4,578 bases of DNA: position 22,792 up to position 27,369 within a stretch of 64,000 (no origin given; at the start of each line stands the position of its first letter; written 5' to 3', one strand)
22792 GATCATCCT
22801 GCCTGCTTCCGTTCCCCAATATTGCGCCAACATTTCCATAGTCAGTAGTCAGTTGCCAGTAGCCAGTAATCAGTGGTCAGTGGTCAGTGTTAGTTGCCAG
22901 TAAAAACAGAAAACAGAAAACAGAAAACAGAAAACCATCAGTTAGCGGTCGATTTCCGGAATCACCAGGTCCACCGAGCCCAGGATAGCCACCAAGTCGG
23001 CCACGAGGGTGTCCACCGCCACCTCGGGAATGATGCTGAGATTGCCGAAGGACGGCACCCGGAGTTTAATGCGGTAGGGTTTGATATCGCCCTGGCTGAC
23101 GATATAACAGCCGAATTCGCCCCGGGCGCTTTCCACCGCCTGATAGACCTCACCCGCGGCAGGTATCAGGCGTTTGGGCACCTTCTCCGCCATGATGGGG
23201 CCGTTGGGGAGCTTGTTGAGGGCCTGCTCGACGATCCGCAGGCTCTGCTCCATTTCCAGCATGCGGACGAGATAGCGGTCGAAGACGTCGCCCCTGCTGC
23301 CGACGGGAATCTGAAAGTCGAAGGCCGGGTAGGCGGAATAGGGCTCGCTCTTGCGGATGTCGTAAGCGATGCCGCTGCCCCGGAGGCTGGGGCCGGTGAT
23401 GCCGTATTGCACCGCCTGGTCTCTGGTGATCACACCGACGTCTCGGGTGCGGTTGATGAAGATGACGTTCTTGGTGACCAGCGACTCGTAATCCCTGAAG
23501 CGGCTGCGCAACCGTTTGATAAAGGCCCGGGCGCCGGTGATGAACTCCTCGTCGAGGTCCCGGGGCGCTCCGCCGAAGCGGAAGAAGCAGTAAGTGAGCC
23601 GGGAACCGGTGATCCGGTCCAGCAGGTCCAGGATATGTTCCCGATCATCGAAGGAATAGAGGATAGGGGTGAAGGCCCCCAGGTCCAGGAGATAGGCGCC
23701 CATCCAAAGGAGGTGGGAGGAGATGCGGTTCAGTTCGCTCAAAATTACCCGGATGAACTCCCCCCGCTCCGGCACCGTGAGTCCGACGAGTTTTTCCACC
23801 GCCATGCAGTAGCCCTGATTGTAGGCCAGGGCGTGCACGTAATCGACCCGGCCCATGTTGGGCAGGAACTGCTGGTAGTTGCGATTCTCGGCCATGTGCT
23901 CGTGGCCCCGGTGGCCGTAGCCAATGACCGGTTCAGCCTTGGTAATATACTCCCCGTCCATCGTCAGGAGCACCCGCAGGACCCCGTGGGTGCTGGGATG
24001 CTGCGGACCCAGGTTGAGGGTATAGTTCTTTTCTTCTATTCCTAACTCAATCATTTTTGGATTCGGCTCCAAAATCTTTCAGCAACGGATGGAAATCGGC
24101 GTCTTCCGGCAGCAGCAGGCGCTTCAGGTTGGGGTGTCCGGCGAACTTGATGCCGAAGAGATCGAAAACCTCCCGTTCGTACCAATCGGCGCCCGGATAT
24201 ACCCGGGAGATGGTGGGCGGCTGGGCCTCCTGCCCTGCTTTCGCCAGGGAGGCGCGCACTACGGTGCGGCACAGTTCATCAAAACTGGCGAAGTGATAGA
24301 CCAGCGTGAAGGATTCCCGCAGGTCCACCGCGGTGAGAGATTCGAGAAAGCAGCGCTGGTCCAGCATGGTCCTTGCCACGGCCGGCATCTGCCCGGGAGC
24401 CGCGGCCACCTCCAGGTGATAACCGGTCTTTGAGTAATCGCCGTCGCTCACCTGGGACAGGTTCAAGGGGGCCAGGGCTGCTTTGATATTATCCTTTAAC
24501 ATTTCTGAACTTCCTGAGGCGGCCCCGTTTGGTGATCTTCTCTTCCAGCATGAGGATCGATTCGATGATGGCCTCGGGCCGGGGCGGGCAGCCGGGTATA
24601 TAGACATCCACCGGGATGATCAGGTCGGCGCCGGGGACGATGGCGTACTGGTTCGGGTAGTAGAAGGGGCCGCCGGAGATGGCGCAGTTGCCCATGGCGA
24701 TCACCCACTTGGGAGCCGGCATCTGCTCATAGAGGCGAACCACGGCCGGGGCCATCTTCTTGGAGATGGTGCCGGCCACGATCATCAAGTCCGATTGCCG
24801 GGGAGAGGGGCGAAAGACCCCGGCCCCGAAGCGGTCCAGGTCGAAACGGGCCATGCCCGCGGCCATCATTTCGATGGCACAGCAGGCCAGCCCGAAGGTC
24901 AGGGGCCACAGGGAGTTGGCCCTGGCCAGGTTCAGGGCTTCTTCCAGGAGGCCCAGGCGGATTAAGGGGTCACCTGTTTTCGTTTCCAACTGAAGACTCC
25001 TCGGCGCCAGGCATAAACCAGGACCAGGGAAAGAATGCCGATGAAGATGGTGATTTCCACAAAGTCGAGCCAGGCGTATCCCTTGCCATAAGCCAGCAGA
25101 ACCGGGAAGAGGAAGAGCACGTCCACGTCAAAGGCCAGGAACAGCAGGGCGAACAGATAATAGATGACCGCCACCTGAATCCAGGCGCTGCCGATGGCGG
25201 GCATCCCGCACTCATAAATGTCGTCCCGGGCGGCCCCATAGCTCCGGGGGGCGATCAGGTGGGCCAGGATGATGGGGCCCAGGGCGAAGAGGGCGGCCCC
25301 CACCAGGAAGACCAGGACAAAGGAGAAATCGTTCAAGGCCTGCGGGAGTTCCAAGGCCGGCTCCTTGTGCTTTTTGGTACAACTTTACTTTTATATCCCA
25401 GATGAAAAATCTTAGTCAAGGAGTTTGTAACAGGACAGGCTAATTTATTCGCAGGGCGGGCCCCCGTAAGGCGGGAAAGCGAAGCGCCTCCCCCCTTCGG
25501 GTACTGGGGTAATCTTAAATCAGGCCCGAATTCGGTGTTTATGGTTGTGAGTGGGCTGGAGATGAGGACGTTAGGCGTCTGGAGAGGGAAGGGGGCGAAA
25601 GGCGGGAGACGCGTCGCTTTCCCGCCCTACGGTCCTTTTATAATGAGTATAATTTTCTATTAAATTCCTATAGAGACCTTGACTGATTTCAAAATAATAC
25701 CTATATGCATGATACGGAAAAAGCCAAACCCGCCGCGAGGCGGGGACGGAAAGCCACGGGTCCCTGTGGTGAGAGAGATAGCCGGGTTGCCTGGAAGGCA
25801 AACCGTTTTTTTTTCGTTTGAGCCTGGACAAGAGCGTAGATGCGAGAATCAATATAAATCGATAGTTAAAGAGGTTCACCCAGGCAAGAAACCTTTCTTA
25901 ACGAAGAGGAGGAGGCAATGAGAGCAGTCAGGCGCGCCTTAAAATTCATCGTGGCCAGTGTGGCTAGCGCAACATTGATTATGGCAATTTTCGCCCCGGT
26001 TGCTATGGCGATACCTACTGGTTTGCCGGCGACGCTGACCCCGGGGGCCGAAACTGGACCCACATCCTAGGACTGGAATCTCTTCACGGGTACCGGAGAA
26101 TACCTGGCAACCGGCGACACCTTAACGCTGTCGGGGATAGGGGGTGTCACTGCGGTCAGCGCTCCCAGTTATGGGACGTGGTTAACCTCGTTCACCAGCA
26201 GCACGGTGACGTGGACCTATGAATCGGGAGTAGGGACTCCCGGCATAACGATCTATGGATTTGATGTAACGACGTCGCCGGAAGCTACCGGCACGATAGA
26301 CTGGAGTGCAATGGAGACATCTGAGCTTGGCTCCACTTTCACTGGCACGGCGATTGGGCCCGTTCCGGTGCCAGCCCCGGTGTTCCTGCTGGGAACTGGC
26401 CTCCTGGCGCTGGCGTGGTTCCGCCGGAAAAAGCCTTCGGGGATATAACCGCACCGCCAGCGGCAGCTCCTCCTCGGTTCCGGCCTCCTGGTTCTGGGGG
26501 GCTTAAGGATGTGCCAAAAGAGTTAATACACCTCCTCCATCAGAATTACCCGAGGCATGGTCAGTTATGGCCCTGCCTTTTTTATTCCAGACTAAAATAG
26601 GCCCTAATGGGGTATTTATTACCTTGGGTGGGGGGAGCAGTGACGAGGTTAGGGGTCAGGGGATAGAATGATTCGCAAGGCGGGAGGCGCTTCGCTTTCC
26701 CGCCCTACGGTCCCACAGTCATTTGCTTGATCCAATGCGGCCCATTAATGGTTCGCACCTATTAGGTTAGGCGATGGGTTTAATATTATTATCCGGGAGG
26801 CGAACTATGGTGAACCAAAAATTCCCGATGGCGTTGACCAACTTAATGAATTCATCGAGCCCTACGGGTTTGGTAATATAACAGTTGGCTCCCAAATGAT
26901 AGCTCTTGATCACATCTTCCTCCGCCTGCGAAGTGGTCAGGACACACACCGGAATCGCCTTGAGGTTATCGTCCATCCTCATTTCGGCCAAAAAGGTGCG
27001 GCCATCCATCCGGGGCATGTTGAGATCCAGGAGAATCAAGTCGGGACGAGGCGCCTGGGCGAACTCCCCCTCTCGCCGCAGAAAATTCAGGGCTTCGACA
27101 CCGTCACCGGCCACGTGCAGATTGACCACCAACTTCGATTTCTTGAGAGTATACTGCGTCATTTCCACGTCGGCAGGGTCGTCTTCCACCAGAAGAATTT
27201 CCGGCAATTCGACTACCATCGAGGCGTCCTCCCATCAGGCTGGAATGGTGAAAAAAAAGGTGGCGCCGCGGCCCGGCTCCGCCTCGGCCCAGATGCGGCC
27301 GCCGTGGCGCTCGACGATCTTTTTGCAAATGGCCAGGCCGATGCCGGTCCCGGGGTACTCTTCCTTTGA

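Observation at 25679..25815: c-di-GMP-I (GEMM-I)-like riboswitch with a terminator platform that reads as an ON switch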

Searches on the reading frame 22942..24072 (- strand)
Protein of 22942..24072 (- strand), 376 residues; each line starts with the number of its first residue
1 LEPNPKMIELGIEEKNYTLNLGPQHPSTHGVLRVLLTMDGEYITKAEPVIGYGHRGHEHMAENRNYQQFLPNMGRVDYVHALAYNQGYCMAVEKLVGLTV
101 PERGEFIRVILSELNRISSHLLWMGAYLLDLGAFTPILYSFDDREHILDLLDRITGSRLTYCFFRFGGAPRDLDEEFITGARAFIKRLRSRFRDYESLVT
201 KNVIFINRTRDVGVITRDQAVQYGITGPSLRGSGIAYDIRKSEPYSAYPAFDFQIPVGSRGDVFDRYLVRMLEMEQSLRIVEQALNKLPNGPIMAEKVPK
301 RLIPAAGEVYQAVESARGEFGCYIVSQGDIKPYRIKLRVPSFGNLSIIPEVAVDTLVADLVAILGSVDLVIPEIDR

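Call 16: find_encoding_contigs(protein=window:22942-24072:-, flank=3000, max_places=4)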
Protein window:22942-24072:- (376 aa): no gene with exactly this product is on record in the collection.

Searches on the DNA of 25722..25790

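Call 58: search_rna_families(source=window, start=25722, end=25790, threshold=gathering, show_alignments=2)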
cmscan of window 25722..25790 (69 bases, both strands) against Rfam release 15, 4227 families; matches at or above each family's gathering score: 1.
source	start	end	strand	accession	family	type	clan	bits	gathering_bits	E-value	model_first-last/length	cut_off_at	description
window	25722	25790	+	RF01051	c-di-GMP-I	Cis-reg; riboswitch;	CL00126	49.6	35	1.1e-09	10-83/87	5'&3'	c-di-GMP-I riboswitch aptamer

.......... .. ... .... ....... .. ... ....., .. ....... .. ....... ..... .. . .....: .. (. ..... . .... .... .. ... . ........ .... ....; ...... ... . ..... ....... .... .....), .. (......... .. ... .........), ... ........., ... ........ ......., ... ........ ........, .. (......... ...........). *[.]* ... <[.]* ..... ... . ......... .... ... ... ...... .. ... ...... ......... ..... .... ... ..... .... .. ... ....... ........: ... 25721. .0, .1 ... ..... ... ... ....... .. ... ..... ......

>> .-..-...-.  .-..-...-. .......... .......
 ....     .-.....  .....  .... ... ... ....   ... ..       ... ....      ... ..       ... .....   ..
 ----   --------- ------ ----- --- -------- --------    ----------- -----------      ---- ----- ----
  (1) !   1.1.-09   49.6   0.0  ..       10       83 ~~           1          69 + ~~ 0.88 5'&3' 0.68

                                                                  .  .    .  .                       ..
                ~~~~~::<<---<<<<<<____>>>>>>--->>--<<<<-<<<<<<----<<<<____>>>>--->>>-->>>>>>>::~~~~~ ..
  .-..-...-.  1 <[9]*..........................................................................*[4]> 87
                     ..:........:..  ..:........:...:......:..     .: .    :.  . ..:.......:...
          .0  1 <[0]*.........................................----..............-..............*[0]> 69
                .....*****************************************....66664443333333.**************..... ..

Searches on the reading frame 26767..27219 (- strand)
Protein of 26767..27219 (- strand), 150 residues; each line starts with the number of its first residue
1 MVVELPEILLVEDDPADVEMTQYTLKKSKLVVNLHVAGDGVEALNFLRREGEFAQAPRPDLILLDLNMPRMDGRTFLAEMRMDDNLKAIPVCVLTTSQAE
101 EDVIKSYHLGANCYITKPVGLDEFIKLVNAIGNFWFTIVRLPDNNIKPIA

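Call 18: find_encoding_contigs(protein=window:26767-27219:-, flank=4000, max_places=4)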
Protein window:26767-27219:- (150 aa): 17 contigs read that carry it; 4 places shown.
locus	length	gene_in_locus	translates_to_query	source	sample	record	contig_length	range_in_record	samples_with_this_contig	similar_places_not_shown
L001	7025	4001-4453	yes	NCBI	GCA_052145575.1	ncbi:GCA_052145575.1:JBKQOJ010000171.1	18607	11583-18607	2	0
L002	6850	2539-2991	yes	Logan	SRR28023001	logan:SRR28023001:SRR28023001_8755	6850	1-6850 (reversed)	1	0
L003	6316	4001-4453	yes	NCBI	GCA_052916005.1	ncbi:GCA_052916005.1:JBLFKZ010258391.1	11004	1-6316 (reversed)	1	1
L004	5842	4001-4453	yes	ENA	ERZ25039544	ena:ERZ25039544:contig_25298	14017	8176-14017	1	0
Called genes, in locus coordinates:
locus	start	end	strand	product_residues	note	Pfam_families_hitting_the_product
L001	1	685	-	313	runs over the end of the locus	PF01758:SBF (weak)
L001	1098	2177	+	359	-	PF13379:NMT1_2, PF09084:NMT1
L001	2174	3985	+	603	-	PF00672:HAMP, PF00512:HisKA, PF02518:HATPase_c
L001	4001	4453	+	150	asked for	PF00072:Response_reg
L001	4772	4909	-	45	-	-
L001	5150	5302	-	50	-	-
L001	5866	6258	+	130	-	PF00507:Oxidored_q4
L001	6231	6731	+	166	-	PF01058:Oxidored_q6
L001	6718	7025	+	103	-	PF00329:Complex1_30kDa (weak)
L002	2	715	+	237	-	?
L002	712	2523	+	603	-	PF00672:HAMP, PF00512:HisKA, PF02518:HATPase_c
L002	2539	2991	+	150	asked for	PF00072:Response_reg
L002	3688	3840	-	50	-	-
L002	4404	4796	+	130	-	PF00507:Oxidored_q4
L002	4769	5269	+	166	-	PF01058:Oxidored_q6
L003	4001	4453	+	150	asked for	PF00072:Response_reg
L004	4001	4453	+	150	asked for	PF00072:Response_reg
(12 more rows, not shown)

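Call 53: list_cluster_members(proteins=[window:26767-27219:-, window:27235-29046:-, window:10074-11009:+])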
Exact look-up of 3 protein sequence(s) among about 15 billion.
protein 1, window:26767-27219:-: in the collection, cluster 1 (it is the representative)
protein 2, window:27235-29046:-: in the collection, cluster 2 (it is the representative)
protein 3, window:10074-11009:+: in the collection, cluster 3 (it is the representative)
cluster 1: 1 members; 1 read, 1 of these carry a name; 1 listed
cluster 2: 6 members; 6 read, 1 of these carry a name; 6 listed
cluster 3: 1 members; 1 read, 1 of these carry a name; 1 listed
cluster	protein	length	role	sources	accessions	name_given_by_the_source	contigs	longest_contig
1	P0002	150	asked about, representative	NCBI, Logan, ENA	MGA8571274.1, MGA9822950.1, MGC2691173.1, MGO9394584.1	MAG: response regulator [Desulfobaccales bacterium]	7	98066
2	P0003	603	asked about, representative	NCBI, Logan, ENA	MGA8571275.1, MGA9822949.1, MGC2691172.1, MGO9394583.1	MAG: sensor histidine kinase [Desulfobaccales bacterium]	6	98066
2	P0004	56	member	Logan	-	-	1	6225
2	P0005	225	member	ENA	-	-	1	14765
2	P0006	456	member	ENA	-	-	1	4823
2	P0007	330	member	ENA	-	-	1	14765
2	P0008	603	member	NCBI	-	-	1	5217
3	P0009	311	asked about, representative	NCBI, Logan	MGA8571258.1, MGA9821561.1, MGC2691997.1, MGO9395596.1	MAG: ribose-phosphate diphosphokinase [Desulfobaccales bacterium]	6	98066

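Call 59: find_homologous_proteins(query=window:26767-27219:-, max_evalue=1e-30)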
Query window:26767-27219:- (150 aa): 7686 proteins with E <= 1e-30 among 8000 candidates; the best 120 are listed.
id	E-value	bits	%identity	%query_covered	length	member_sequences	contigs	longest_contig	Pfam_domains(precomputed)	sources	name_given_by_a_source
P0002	1.2e-93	329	100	100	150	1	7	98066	PF00072.31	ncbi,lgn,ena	ncbi:MAG: response regulator [Desulfobaccales bacterium]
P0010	1.7e-87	309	92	100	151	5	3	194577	PF00072.31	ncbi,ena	-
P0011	4.8e-78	278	89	95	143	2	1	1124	PF00072.31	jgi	jgi:two-component system, chemotaxis family, response regulator Rcp1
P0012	6.1e-77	275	86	97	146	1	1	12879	PF00072.31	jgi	jgi:CheY-like chemotaxis protein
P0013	7.0e-77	274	86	97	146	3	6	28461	PF00072.31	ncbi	ncbi:MAG: response regulator [Desulfobaccales bacterium]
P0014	1.3e-75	270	83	97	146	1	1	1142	PF00072.31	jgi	jgi:two-component system, chemotaxis family, response regulator Rcp1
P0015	1.9e-73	263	82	97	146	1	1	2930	PF00072.31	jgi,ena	-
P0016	2.7e-70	253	80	97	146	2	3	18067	PF00072.31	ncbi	-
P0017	5.0e-69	249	82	90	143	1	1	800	PF00072.31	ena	-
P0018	1.5e-67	244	79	95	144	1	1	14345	PF00072.31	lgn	-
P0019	7.2e-67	242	76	97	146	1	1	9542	PF00072.31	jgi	jgi:CheY-like chemotaxis protein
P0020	8.4e-67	242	77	95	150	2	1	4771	PF00072.31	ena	-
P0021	9.6e-67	242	81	89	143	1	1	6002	PF00072.31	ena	-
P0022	1.5e-66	241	77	95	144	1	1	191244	PF00072.31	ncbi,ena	-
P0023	3.9e-66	240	74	97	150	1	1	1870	PF00072.31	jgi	jgi:CheY-like chemotaxis protein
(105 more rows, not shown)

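Call 60: find_encoding_contigs(protein=P0010, flank=5000, max_places=2)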
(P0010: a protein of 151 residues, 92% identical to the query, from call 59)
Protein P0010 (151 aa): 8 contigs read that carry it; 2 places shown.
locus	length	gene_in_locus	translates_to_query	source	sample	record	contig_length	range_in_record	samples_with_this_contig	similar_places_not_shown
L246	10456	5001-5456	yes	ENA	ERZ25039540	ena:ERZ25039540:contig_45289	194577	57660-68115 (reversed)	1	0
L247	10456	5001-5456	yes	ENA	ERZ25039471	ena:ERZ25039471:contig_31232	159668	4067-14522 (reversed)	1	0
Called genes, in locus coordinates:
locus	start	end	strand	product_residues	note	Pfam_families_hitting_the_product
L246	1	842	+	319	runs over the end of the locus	PF02705:K_trans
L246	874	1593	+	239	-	PF02705:K_trans, PF22776:K_trans_C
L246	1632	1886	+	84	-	-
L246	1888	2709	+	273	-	PF09084:NMT1, PF13379:NMT1_2 (weak)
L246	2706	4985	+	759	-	PF00672:HAMP, PF00989:PAS, PF08448:PAS_4, PF13426:PAS_9, PF00989:PAS, PF08448:PAS_4, PF13426:PAS_9, PF00512:HisKA, +5 more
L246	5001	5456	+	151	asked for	PF00072:Response_reg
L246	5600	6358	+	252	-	PF02525:Flavodoxin_2, PF03358:FMN_red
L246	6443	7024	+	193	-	-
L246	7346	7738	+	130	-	PF00507:Oxidored_q4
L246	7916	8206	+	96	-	PF01058:Oxidored_q6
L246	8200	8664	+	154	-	PF00329:Complex1_30kDa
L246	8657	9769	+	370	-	PF00346:Complex1_49kDa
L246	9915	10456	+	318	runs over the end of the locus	PF00146:NADHdh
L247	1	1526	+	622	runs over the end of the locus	PF02705:K_trans, PF22776:K_trans_C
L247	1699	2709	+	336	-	PF13379:NMT1_2, PF09084:NMT1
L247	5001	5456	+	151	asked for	PF00072:Response_reg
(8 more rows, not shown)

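Call 61: find_encoding_contigs(protein=P0013, flank=5000, max_places=2)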
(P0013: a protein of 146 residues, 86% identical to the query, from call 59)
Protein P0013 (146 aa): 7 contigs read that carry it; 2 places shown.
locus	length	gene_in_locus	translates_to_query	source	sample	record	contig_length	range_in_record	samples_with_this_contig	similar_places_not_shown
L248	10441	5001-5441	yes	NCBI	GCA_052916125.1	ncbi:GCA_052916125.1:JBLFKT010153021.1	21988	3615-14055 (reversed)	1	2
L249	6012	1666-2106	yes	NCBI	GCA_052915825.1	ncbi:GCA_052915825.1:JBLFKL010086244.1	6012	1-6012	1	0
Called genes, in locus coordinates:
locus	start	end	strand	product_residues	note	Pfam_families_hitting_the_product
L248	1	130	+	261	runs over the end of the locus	-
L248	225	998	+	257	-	-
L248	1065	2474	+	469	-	PF12729:4HB_MCP_1 (weak), PF00512:HisKA, PF02518:HATPase_c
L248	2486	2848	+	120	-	PF00072:Response_reg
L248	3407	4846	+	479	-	PF00072:Response_reg, PF13188:PAS_8 (weak), PF00989:PAS, PF08448:PAS_4, PF13426:PAS_9, PF08447:PAS_3 (weak), PF07730:HisKA_3 (weak), PF02518:HATPase_c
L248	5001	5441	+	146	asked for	PF00072:Response_reg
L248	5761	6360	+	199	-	PF07885:Ion_trans_2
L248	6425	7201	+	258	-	PF00378:ECH_1, PF16113:ECH_2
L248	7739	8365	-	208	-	PF03886:ABC_trans_aux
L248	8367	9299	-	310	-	PF02470:MlaD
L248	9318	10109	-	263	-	PF00005:ABC_tran, PF13304:AAA_21 (weak)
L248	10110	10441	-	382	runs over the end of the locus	PF02405:MlaE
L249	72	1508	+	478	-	PF00072:Response_reg, PF13188:PAS_8 (weak), PF00989:PAS, PF08448:PAS_4, PF13426:PAS_9, PF08447:PAS_3, PF07730:HisKA_3 (weak), PF02518:HATPase_c, +1 more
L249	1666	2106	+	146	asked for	PF00072:Response_reg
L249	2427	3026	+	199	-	PF07885:Ion_trans_2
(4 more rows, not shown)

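Call 62: find_encoding_contigs(protein=P0016, flank=5000, max_places=2)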
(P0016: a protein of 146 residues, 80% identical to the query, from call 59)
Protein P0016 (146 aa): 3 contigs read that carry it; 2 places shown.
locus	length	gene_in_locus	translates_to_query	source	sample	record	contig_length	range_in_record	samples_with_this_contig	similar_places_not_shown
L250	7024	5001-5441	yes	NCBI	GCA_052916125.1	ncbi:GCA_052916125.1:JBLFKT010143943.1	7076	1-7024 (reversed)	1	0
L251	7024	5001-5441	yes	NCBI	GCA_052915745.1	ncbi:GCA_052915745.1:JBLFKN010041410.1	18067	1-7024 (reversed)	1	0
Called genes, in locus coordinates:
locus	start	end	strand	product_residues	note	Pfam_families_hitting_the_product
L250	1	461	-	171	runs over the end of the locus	?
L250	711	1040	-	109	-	-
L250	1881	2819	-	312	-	PF01582:TIR, PF13676:TIR_2, PF27176:Y4lF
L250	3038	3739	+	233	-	PF01209:Ubie_methyltran, PF13489:Methyltransf_23, PF13847:Methyltransf_31, PF08241:Methyltransf_11, PF08242:Methyltransf_12, PF13649:Methyltransf_25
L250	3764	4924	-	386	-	PF01904:DUF72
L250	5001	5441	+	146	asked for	PF00072:Response_reg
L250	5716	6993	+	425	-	PF00989:PAS (weak), PF08448:PAS_4, PF00512:HisKA, PF02518:HATPase_c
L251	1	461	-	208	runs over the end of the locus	-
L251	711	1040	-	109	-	-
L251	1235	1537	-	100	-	-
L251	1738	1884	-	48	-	-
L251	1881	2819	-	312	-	PF01582:TIR, PF13676:TIR_2, PF27176:Y4lF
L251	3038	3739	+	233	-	PF01209:Ubie_methyltran, PF13489:Methyltransf_23, PF13847:Methyltransf_31, PF08241:Methyltransf_11, PF08242:Methyltransf_12, PF13649:Methyltransf_25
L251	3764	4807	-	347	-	PF01904:DUF72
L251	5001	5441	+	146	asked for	PF00072:Response_reg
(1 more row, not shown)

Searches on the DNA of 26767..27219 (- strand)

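Call 71: search_rna_families(sources=[L152, L199, L201, L242, L193, L246], threshold=gathering)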
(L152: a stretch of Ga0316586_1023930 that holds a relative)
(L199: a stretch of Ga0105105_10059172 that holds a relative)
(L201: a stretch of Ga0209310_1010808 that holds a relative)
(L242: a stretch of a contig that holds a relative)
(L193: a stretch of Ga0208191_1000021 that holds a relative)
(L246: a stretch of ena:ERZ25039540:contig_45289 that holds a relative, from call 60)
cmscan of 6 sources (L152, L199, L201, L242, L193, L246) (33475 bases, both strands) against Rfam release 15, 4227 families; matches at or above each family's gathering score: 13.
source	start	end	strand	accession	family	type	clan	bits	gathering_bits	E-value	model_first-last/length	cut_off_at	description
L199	1172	1252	-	RF03168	c-di-GMP-I-UAU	Cis-reg; riboswitch;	CL00126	70.2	65.9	1.8e-13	1-81/81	no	c-di-GMP-I-UAU riboswitch aptamer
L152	869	948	-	RF01051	c-di-GMP-I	Cis-reg; riboswitch;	CL00126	69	35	1e-11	1-87/87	no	c-di-GMP-I riboswitch aptamer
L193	267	347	+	RF03167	c-di-GMP-I-GGC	Cis-reg; riboswitch;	CL00126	65.8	59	1.4e-13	1-80/80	no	c-di-GMP-I-GGC riboswitch aptamer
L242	251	330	+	RF01051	c-di-GMP-I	Cis-reg; riboswitch;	CL00126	65.2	35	8.6e-11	1-87/87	no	c-di-GMP-I riboswitch aptamer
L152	723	801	-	RF01051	c-di-GMP-I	Cis-reg; riboswitch;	CL00126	65.1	35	9.2e-11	1-87/87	no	c-di-GMP-I riboswitch aptamer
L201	4042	4124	-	RF03167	c-di-GMP-I-GGC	Cis-reg; riboswitch;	CL00126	64.3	59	3.6e-13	1-80/80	no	c-di-GMP-I-GGC riboswitch aptamer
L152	558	637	-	RF01051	c-di-GMP-I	Cis-reg; riboswitch;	CL00126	64.2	35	1.5e-10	1-87/87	no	c-di-GMP-I riboswitch aptamer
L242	416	495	+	RF01051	c-di-GMP-I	Cis-reg; riboswitch;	CL00126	63.7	35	2e-10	1-87/87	no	c-di-GMP-I riboswitch aptamer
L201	3809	3889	-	RF01051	c-di-GMP-I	Cis-reg; riboswitch;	CL00126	63.6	35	2.2e-10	1-87/87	no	c-di-GMP-I riboswitch aptamer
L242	106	183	+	RF01051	c-di-GMP-I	Cis-reg; riboswitch;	CL00126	63.6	35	2.1e-10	1-87/87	no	c-di-GMP-I riboswitch aptamer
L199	1276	1359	-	RF01051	c-di-GMP-I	Cis-reg; riboswitch;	CL00126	61.3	35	7.7e-10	1-87/87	no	c-di-GMP-I riboswitch aptamer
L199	1073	1153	-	RF03167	c-di-GMP-I-GGC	Cis-reg; riboswitch;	CL00126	59.7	59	7.5e-12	1-80/80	no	c-di-GMP-I-GGC riboswitch aptamer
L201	3970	4039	-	RF01051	c-di-GMP-I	Cis-reg; riboswitch;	CL00126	54.2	35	4.3e-08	12-84/87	no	c-di-GMP-I riboswitch aptamer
